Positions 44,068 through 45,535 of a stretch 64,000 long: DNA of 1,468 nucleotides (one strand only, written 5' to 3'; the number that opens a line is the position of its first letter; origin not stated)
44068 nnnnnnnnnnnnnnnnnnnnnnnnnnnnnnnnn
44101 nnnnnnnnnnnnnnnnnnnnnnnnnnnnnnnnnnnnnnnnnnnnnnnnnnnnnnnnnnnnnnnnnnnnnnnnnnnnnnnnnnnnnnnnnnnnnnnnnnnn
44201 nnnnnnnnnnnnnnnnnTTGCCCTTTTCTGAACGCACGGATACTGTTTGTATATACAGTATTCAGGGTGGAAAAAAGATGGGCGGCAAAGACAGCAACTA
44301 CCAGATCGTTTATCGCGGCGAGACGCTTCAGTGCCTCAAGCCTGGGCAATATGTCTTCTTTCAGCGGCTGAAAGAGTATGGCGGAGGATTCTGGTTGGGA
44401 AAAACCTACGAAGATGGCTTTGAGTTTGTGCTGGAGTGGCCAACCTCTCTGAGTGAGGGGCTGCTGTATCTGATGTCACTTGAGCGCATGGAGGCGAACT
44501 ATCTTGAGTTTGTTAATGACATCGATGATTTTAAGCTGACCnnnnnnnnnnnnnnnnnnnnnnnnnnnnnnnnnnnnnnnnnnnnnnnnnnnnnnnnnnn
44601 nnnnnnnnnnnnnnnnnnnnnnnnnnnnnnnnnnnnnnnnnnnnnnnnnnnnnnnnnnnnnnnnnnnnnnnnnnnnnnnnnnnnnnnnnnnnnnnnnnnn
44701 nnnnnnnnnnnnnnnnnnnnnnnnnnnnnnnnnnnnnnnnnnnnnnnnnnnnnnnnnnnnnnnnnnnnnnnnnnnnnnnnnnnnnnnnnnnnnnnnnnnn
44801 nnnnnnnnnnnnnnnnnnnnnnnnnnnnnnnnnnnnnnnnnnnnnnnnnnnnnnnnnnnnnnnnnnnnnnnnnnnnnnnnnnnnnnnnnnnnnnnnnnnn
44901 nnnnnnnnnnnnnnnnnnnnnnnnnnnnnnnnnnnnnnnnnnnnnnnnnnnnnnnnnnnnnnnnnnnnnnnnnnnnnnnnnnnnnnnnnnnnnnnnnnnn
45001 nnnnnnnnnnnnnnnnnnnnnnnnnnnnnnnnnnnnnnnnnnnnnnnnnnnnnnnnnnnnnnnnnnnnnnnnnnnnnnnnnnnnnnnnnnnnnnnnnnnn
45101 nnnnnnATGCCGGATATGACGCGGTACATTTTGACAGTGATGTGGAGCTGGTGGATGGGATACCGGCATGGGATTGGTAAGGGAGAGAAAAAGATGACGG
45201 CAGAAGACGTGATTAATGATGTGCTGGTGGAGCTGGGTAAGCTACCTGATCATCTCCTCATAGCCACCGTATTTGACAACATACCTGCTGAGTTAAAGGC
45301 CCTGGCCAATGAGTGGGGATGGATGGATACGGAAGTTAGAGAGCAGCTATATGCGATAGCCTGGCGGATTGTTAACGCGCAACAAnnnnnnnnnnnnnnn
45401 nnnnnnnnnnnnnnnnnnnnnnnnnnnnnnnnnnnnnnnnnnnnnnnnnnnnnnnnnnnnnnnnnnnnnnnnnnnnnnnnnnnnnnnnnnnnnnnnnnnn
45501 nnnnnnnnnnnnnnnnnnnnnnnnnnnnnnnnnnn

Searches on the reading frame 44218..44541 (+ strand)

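Call 53: search_protein_families(library=pfam, proteins=[window:44218-44541:+], max_evalue=0.1)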
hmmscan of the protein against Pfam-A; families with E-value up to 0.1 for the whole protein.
window:44218-44541:+ (108 aa): 0 families

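Call 54: search_protein_families(library=phrogs, proteins=[window:44218-44541:+], max_evalue=0.001)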
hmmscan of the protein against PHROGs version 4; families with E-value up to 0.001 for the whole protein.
window:44218-44541:+ (108 aa): 1 family
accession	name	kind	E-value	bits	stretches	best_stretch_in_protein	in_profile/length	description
phrog_2100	-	unknown function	7.7e-38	129.1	1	21-104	1-84/85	-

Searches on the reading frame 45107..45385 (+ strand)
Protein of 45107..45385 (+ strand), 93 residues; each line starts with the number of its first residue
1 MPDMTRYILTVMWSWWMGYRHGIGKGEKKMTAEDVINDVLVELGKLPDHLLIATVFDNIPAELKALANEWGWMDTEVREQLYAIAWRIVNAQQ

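Call 53: search_protein_families(library=pfam, proteins=[window:45107-45385:+], max_evalue=0.1)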
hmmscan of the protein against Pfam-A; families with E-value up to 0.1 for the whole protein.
window:45107-45385:+ (93 aa): 1 family
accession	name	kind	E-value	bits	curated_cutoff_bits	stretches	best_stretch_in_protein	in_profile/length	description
PF16133.10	DUF4844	-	0.015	15.9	25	1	21-81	27-88/117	Domain of unknown function (DUF4844)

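Call 54: search_protein_families(library=phrogs, proteins=[window:45107-45385:+], max_evalue=0.001)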
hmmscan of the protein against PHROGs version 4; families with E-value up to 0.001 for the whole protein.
window:45107-45385:+ (93 aa): 4 families
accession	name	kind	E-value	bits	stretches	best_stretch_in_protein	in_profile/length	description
phrog_10191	-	unknown function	6.5e-08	33.9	1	31-83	52-104/114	-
phrog_11244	-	unknown function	6.3e-05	24.2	1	34-84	12-60/118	-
phrog_9444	-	unknown function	7.8e-05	23.4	1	52-89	260-297/310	-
phrog_30927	-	unknown function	0.00044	21.6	1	35-82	9-57/100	-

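Call 87: search_protein_families(library=padloc, proteins=[window:45107-45385:+], max_evalue=0.01)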
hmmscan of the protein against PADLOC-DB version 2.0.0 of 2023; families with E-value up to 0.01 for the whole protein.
window:45107-45385:+ (93 aa): 0 families
